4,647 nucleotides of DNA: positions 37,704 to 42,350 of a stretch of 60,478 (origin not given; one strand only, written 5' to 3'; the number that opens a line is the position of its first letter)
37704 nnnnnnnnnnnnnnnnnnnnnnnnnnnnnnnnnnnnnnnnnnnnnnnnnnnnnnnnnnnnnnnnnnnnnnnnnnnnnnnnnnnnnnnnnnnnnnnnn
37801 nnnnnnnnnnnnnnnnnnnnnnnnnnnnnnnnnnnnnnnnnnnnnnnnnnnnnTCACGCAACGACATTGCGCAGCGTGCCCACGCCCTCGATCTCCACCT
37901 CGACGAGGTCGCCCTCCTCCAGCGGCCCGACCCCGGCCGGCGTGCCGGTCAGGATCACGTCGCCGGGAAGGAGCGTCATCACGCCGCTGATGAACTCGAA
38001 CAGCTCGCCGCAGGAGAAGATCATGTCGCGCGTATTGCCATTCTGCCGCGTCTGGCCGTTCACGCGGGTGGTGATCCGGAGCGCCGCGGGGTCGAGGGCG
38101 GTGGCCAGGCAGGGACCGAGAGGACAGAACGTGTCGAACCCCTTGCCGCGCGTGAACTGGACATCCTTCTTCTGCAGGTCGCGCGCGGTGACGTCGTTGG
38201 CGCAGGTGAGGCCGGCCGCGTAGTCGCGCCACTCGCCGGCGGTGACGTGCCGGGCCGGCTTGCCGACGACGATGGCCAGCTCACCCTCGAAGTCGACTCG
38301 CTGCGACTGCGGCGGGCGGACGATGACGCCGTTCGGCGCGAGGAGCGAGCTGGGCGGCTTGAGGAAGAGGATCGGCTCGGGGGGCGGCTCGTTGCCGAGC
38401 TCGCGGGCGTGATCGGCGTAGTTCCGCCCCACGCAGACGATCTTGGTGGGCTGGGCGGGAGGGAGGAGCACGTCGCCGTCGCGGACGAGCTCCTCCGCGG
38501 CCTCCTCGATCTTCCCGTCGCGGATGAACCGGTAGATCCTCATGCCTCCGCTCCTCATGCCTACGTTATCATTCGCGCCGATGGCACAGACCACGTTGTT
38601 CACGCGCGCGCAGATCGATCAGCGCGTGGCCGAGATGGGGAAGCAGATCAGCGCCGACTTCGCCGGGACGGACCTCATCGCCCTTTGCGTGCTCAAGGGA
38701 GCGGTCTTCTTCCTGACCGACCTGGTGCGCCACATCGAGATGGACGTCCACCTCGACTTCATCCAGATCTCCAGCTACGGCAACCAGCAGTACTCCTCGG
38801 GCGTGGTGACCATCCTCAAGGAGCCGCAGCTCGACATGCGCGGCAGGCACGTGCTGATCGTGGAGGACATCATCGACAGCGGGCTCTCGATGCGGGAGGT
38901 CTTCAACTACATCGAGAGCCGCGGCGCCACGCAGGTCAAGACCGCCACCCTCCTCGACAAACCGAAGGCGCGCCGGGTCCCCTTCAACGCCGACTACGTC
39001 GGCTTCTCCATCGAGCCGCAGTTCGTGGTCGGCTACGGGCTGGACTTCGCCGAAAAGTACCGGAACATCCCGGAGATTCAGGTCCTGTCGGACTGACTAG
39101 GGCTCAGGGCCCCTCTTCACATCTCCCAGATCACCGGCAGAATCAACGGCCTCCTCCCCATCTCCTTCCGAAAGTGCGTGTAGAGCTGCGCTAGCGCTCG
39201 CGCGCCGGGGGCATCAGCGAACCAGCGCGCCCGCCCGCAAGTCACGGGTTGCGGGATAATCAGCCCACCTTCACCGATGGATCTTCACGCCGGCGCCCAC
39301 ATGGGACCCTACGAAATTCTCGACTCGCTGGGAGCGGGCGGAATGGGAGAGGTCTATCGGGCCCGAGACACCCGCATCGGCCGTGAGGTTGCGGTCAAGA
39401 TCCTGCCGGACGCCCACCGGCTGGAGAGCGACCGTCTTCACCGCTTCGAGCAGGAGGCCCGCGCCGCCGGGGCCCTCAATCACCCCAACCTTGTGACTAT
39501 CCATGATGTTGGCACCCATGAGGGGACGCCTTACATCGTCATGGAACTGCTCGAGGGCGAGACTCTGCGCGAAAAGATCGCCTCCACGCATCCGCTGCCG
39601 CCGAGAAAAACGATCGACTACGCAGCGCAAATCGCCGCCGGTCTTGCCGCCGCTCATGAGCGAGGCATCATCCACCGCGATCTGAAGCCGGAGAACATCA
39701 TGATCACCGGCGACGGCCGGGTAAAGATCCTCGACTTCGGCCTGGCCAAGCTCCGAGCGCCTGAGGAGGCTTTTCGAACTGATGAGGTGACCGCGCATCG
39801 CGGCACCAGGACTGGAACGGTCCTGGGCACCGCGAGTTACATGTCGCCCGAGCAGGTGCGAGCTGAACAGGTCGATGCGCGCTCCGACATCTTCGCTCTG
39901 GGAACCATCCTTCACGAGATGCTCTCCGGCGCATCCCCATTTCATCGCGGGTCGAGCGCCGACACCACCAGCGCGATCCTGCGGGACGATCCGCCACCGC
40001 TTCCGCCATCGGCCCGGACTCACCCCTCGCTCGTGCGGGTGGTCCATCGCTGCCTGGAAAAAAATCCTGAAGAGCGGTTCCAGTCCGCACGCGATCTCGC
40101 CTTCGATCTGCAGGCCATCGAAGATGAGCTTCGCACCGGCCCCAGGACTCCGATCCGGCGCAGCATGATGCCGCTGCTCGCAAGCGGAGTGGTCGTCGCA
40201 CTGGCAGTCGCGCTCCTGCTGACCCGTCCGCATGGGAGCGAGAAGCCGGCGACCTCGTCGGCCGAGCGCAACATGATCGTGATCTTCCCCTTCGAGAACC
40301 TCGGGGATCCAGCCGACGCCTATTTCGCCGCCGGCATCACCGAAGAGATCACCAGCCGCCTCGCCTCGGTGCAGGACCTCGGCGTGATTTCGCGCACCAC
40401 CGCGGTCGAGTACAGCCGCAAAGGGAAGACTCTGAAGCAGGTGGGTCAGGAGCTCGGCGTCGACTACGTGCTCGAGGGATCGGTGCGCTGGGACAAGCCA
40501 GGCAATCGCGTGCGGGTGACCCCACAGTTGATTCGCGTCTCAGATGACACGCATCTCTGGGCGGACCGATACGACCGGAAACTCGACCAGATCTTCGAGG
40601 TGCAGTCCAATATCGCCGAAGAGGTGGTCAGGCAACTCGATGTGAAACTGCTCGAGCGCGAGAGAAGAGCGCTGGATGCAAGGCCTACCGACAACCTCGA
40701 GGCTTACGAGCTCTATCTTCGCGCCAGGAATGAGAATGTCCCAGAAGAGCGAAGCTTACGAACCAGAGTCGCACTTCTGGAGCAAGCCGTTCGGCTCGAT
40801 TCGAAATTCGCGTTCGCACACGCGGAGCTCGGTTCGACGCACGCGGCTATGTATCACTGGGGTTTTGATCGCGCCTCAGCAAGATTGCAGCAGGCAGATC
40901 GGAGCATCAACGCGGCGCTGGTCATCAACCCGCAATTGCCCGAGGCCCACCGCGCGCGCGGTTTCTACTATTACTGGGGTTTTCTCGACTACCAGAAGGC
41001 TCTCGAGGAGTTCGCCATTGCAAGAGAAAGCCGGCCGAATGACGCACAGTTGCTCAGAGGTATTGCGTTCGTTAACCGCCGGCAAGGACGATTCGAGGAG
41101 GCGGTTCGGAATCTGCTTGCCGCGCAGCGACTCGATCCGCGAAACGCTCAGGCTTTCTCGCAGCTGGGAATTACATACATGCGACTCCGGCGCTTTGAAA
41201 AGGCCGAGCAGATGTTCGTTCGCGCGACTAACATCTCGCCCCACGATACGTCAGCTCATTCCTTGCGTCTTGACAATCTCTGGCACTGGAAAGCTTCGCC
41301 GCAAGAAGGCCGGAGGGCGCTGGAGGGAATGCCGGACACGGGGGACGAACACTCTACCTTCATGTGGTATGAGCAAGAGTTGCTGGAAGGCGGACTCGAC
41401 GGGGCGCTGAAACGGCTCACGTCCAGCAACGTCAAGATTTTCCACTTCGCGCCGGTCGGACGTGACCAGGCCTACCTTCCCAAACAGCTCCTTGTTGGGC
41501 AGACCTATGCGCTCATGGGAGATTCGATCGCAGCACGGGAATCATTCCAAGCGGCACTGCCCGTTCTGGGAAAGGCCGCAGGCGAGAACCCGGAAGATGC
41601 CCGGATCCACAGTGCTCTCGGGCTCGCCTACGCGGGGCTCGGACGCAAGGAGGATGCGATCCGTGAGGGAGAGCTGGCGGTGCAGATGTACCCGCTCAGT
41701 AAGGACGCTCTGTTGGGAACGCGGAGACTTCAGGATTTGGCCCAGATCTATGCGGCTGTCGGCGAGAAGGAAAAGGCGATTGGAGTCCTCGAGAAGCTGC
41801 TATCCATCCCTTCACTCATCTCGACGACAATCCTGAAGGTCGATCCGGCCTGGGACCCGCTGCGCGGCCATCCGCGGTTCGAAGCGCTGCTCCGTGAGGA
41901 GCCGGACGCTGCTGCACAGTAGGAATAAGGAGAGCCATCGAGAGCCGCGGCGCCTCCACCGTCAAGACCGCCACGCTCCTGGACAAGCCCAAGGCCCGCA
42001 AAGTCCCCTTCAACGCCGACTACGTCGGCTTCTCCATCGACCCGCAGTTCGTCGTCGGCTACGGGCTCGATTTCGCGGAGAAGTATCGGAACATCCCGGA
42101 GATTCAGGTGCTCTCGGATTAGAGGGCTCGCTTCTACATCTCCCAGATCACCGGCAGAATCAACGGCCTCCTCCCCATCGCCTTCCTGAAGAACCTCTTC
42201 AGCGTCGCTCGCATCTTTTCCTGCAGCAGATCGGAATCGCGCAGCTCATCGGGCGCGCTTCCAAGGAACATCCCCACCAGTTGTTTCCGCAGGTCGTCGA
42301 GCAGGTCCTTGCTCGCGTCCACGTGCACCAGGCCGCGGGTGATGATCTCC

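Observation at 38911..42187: Ser/Thr kinase gene embedded between diverged direct copies of the hpt/rnj convergent junction: a Campbell-type integration scar leaving hpt and rnj pseudo-fragments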

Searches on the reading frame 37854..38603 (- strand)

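Call 7: search_protein_families(library=pfam, proteins=[window:37854-38603:-])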
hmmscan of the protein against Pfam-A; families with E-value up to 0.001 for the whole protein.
window:37854-38603:- (249 aa): 1 family
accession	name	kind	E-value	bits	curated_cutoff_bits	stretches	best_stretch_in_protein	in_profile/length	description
PF01557.24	FAA_hydrolase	-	1.2e-69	234.7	23.9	1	54-248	1-213/214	Fumarylacetoacetate (FAA) hydrolase C-terminal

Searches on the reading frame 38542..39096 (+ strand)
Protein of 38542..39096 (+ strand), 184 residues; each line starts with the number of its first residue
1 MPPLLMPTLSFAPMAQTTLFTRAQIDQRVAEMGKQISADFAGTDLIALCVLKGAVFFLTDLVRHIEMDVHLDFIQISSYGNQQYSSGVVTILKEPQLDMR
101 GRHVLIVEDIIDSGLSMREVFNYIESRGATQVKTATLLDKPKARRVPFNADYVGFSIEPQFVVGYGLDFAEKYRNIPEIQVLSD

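Call 7: search_protein_families(library=pfam, proteins=[window:38542-39096:+])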
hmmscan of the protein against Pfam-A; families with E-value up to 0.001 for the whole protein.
window:38542-39096:+ (184 aa): 1 family
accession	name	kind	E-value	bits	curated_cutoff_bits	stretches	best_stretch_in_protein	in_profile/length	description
PF00156.33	Pribosyltran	-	1.1e-29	103.2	26.3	1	23-169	9-157/158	Phosphoribosyl transferase domain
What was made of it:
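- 38542..39096 (+): hpt (hypoxanthine phosphoribosyltransferase), intact. Its last 62 codons (38911-39096) are the hpt part of the left repeat. Pfam Pribosyltran, E 1e-29 (call 7).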

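Call 9: find_encoding_contigs(protein=window:38542-39096:+, flank=8000, max_places=10)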
Protein window:38542-39096:+ (184 aa): no gene with exactly this product is on record in the collection.

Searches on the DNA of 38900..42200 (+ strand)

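Call 60: search_dna_similar(query=window:38900-42200:+, collection=plasmids, mode=distant, max_rows=8)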
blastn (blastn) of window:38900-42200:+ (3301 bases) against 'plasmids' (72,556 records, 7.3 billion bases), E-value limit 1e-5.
Records with a match: 32; places in all: 35; records where one place covers at least 80% of the query: 0.
Best place of each record, by identity: 90-95% 1; 80-90% 6; 60-80% 25.
By first word of the organism name: Streptomyces 16; Azospirillum 3; Gemmatirosa 2; Embleya 2; Sandaracinus 2; Burkholderia 2; Acidisarcina 1; Nonomuraea 1; Microbacterium 1; Sinorhizobium 1; and 1 more.
By predicted mobility (MOB-suite, as given by PLSDB): non-mobilizable 27; mobilizable 5.
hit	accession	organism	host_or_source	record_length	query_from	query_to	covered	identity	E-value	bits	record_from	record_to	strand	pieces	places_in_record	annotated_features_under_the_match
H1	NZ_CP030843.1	Acidisarcina polymorpha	cell culture,pine forest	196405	410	851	13%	65.6%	1e-17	101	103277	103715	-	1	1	protein kinase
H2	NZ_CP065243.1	Streptomyces clavuligerus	cell culture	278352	555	854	9%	66.8%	1e-11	81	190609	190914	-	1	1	tetratricopeptide repeat protein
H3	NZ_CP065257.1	Streptomyces clavuligerus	cell culture,lab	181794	555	854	9%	66.8%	1e-11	81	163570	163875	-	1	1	tetratricopeptide repeat protein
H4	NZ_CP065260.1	Streptomyces clavuligerus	cell culture,lab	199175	555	854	9%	66.8%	1e-11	81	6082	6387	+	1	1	tetratricopeptide repeat protein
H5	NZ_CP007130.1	Gemmatirosa kalamazoonensis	-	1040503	555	842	9%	69.0%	6e-16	96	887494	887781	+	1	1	record has no annotation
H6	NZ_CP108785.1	Embleya sp. NBC_00888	-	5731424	712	841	4%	74.8%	1e-11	82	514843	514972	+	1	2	none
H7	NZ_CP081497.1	Streptomyces sp. BHT-5-2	whole organism,plant soil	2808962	726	846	4%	75.4%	4e-11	79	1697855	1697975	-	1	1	none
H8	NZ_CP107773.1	Streptomyces sp. NBC_00582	-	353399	733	855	4%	73.2%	2e-9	74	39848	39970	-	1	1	AAA domain-containing protein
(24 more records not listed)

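Call 61: search_dna_similar(query=window:38900-42200:+, collection=phages, mode=distant, max_rows=8)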
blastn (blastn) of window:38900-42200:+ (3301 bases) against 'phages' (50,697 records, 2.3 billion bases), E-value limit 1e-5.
No match.

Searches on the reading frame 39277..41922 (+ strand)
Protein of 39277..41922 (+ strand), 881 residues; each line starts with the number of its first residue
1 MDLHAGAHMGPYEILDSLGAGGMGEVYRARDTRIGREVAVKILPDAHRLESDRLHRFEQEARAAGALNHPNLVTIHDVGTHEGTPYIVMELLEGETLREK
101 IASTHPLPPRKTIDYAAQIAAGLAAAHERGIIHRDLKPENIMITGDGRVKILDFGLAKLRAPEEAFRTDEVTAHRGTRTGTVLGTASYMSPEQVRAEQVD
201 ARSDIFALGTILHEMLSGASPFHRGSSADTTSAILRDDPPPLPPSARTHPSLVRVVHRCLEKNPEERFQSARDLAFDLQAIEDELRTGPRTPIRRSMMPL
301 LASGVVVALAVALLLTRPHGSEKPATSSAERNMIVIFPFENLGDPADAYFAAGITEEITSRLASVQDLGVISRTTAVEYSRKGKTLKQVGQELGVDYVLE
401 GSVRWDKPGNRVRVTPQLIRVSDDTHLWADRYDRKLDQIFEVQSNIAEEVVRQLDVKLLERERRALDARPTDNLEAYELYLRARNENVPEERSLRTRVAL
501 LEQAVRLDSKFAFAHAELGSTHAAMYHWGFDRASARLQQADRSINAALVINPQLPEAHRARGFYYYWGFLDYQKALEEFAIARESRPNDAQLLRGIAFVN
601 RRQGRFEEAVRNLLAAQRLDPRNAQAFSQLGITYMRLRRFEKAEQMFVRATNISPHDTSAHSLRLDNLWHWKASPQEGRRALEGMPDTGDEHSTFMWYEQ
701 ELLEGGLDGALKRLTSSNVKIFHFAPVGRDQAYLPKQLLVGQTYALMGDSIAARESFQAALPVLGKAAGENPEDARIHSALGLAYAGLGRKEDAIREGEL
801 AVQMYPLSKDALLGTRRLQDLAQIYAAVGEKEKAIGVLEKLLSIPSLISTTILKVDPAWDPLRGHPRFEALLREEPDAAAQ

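Call 7: search_protein_families(library=pfam, proteins=[window:39277-41922:+])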
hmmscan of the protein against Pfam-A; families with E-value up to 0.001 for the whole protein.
window:39277-41922:+ (881 aa): 18 families
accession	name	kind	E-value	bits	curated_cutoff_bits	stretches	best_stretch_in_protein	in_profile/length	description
PF00069.31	Pkinase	-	3.1e-53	181.3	31.7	1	12-269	1-253/263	Protein kinase domain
PF07714.23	PK_Tyr_Ser-Thr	-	1.4e-39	136.4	23.1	1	14-268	3-249/258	Protein tyrosine and serine/threonine kinase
PF13414.12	TPR_11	-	1.7e-18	66.4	26.8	1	602-637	6-41/42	TPR repeat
PF13424.12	TPR_12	-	3.9e-17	62.7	30.1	2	739-805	8-75/77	Tetratricopeptide repeat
PF07719.23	TPR_2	-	8.2e-17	60.3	27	0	624-657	1-34/34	Tetratricopeptide repeat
PF13181.12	TPR_8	-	7.4e-15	54.2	25.7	0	624-656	1-33/34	Tetratricopeptide repeat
PF00515.34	TPR_1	-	3.2e-14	52.5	27.8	1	624-657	1-34/34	Tetratricopeptide repeat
PF13432.12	TPR_16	-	9.6e-12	45.6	32.7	2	752-806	8-62/65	Tetratricopeptide repeat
PF14559.12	TPR_19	-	1.5e-11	44.8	25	2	602-664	3-65/68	Tetratricopeptide repeat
PF13428.12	TPR_14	-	6.5e-11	42.2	23.5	0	592-631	3-42/44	Tetratricopeptide repeat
PF01636.29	APH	-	1e-10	42.2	23.2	2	116-159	155-199/239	Phosphotransferase enzyme family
PF13176.12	TPR_7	-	1.6e-10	40.7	27.9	0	626-650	1-27/36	Tetratricopeptide repeat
PF13431.12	TPR_17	-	1.7e-10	40.8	24.4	0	618-645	7-34/34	Tetratricopeptide repeat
PF13371.12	TPR_9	-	2.7e-07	31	35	0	602-664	7-69/73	Tetratricopeptide repeat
PF03109.22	ABC1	-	1.2e-06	28.3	22.9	1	83-158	141-215/244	ABC1 atypical kinase-like domain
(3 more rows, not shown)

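Call 10: find_encoding_contigs(protein=window:39277-41922:+, flank=8000, max_places=10)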
Protein window:39277-41922:+ (881 aa): no gene with exactly this product is on record in the collection.
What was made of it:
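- Tried and rejected: Exact-sequence look-ups of the window's hpt and kinase products found no other contig (calls 9, 10).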

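Call 23: find_homologous_proteins(query=window:39277-41922:+, max_evalue=1e-30)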
Query window:39277-41922:+ (881 aa): 8000 proteins with E <= 1e-30 among 8000 candidates; the best 120 are listed.
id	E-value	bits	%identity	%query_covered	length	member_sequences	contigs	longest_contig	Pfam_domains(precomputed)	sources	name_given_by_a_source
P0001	0.0e+0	1968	100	100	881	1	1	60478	PF13431.13,PF13414.13,PF13176.13,PF13428.13,PF14559.13,PF07714.24,PF00069.32,PF13371.13,PF00515.35,PF03109.23,PF13424.13,PF21033.5,PF13432.13,PF13181.13,PF07719.24,PF01636.30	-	-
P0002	0.0e+0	1287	68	99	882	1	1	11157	PF13431.13,PF13414.13,PF13428.13,PF14559.13,PF07714.24,PF00069.32,PF00515.35,PF03109.23,PF13424.13,PF21033.5,PF13432.13,PF13181.13,PF07719.24,PF01636.30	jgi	jgi:serine/threonine protein kinase/Flp pilus assembly protein TadD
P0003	0.0e+0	1274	67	99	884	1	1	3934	PF13431.13,PF13414.13,PF13176.13,PF13428.13,PF13374.13,PF14559.13,PF07714.24,PF00069.32,PF00515.35,PF03109.23,PF13424.13,PF21033.5,PF13432.13,PF13181.13,PF07719.24,PF01636.30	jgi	-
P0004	2.7e-272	924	52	99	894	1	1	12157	PF13431.13,PF23914.2,PF25062.2,PF13414.13,PF13428.13,PF14559.13,PF07714.24,PF00069.32,PF13371.13,PF00515.35,PF03109.23,PF13424.13,PF21033.5,PF13432.13,PF13181.13,PF07719.24,PF01636.30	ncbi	-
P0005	7.5e-267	906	51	99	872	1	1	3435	PF13431.13,PF23914.2,PF13414.13,PF13176.13,PF13428.13,PF14559.13,PF07714.24,PF00069.32,PF00515.35,PF03109.23,PF12895.14,PF13424.13,PF13432.13,PF13429.13,PF13181.13,PF07719.24,PF13174.13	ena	-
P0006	5.1e-246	837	49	99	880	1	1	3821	PF13431.13,PF13414.13,PF13428.13,PF14559.13,PF07714.24,PF00069.32,PF13371.13,PF00515.35,PF13424.13,PF21033.5,PF13432.13,PF13181.13,PF07719.24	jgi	-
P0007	9.1e-244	830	49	98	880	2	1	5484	PF13431.13,PF23914.2,PF13414.13,PF13428.13,PF14559.13,PF07714.24,PF00069.32,PF13371.13,PF00515.35,PF03109.23,PF13424.13,PF21033.5,PF13432.13,PF13181.13,PF07719.24,PF01636.30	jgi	jgi:TolB-like protein/Flp pilus assembly protein TadD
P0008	6.7e-242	823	47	98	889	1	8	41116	PF13431.13,PF25062.2,PF13414.13,PF13428.13,PF14559.13,PF07714.24,PF00069.32,PF00515.35,PF03109.23,PF21033.5,PF13432.13,PF07719.24,PF01636.30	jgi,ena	-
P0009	2.5e-241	822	49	98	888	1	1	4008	PF13431.13,PF13414.13,PF13428.13,PF14559.13,PF07714.24,PF00069.32,PF13371.13,PF00515.35,PF03109.23,PF13424.13,PF21033.5,PF13432.13,PF13181.13,PF07719.24,PF01636.30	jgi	jgi:serine/threonine-protein kinase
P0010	2.7e-240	818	48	98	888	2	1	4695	PF13431.13,PF13414.13,PF13428.13,PF14559.13,PF07714.24,PF00069.32,PF00515.35,PF03109.23,PF13424.13,PF13432.13,PF13181.13,PF07719.24,PF01636.30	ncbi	-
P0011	1.9e-239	815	49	98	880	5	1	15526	PF13431.13,PF23914.2,PF13414.13,PF13428.13,PF14559.13,PF07714.24,PF00069.32,PF13371.13,PF00515.35,PF13424.13,PF21033.5,PF13432.13,PF13181.13,PF07719.24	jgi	jgi:TolB-like protein/Flp pilus assembly protein TadD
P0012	5.2e-239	814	48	99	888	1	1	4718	PF13431.13,PF23914.2,PF13414.13,PF13176.13,PF13428.13,PF14559.13,PF07714.24,PF00069.32,PF13371.13,PF00515.35,PF03109.23,PF12895.14,PF13424.13,PF21033.5,PF13432.13,PF13181.13,PF07719.24,PF01636.30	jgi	-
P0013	6.0e-239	814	47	99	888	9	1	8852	PF13431.13,PF13414.13,PF13428.13,PF14559.13,PF07714.24,PF00069.32,PF00515.35,PF03109.23,PF13424.13,PF13432.13,PF13181.13,PF07719.24,PF01636.30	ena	-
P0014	1.2e-238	813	47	99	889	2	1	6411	PF13431.13,PF13414.13,PF13428.13,PF14559.13,PF07714.24,PF00069.32,PF00515.35,PF03109.23,PF13424.13,PF21033.5,PF13432.13,PF13181.13,PF07719.24,PF01636.30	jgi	jgi:TolB-like protein/tetratricopeptide (TPR) repeat protein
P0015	2.7e-238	811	48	99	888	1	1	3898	PF13431.13,PF13414.13,PF13428.13,PF14559.13,PF07714.24,PF00069.32,PF00515.35,PF03109.23,PF13424.13,PF13432.13,PF07719.24,PF01636.30,PF13174.13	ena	-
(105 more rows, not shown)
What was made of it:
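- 39228..41934 (+): The kinase gene unit. It includes a conserved promoter-like upstream segment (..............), the CDS at 39277-41922 (881 aa: kinase domain, predicted TM segment, TPR repeats) and 12 nt of its own downstream sequence. The closest homologues are 67-68% aa identical (call 23).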

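Call 24: find_encoding_contigs(protein=P0002, flank=8000, max_places=4)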
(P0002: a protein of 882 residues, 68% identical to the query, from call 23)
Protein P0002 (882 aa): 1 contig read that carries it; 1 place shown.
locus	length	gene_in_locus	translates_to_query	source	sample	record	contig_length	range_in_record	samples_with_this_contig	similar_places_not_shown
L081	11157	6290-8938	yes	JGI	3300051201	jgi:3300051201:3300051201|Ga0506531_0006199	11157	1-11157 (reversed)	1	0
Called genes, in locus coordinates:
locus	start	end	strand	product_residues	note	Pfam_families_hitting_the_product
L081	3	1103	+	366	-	?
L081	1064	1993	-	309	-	PF00294:PfkB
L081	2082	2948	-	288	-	PF01048:PNP_UDP_1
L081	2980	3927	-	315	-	PF01118:Semialdhyde_dh (weak), PF01408:GFO_IDH_MocA, PF22725:GFO_IDH_MocA_C3, PF02894:GFO_IDH_MocA_C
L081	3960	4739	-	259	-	PF00132:Hexapep (faint), PF25087:GMPPB_C (faint), PF13720:Acetyltransf_11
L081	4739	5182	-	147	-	PF22817:ApeP-like, PF07977:FabA, PF22818:ApeI-like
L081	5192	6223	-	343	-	PF14602:Hexapep_2 (faint), PF04613:LpxD, PF25084:LbH_EIF2B, PF25087:GMPPB_C (faint), PF00132:Hexapep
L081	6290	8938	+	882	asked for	PF00069:Pkinase, PF01636:APH (faint), PF03109:ABC1 (faint), PF07714:PK_Tyr_Ser-Thr, PF00515:TPR_1 (faint), PF13431:TPR_17 (faint), PF13181:TPR_8 (faint), PF13424:TPR_12 (weak), +6 more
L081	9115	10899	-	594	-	PF00144:Beta-lactamase, PF11954:DUF3471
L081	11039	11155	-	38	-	?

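Call 25: find_encoding_contigs(protein=P0003, flank=8000, max_places=4)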
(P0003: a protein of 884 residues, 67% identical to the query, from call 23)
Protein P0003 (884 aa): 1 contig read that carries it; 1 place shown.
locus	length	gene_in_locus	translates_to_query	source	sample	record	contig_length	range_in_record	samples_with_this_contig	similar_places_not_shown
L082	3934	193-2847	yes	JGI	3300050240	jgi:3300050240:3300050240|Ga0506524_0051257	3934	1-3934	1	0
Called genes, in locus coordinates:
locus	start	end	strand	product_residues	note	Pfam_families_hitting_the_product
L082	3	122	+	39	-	?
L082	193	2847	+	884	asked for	PF00069:Pkinase, PF01636:APH (faint), PF03109:ABC1 (faint), PF07714:PK_Tyr_Ser-Thr, PF13176:TPR_7 (faint), PF07719:TPR_2 (faint), PF13424:TPR_12 (faint), PF13428:TPR_14 (faint), +8 more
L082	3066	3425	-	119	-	-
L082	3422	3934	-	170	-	?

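Call 70: search_protein_families(library=pfam, proteins=[L081:9115-10899:-], max_evalue=0.01)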
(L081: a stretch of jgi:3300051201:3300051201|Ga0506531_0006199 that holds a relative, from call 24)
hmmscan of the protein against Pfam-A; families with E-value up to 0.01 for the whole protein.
L081:9115-10899:- (594 aa): 2 families
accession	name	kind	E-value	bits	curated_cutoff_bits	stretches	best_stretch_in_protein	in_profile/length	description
PF00144.29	Beta-lactamase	-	2.4e-69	234.5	27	1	34-370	1-326/329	Beta-lactamase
PF11954.13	DUF3471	-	7.2e-27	94.2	29.3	1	406-494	2-93/103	Domain of unknown function (DUF3471)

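Call 71: find_related_loci(query=window:39277-41922:+, collection=viral_contigs, flank=3000)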
Query window:39277-41922:+ (881 aa) in viral_contigs; peptide patterns used: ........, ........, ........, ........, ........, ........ (x = any residue, [..] = any of these).
49 stretches matched a pattern; 39 encode a relative of the query (tblastn E <= 1e-3); 38 distinct loci.
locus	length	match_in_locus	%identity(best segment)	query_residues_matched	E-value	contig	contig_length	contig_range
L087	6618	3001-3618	30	12-223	1e-26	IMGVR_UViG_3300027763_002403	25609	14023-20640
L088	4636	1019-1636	30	12-223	9e-27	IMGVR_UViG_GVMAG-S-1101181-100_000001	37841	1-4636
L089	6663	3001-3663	31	12-237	6e-26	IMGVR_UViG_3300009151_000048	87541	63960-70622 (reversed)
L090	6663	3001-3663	31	12-237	6e-26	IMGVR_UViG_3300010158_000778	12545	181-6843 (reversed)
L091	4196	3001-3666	32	12-222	8e-26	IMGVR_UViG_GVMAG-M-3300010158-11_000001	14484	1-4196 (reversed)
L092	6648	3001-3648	29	12-236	6e-25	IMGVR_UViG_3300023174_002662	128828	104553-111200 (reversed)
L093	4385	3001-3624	31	18-230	6e-25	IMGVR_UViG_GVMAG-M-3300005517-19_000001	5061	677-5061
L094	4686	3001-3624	30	18-230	2e-24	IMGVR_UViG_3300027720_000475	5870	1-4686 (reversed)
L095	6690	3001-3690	29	12-232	3e-24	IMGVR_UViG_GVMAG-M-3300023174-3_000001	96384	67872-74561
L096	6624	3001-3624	31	18-230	7e-25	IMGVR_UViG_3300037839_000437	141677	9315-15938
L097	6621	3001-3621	26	9-230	6e-22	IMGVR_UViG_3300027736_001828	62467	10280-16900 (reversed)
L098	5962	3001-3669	28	12-231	2e-21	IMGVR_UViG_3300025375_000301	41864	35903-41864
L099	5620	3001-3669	28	12-231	2e-21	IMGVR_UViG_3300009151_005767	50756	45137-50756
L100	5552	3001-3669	28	12-231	2e-21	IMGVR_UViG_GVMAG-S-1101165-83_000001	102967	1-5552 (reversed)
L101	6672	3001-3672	29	35-268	1e-20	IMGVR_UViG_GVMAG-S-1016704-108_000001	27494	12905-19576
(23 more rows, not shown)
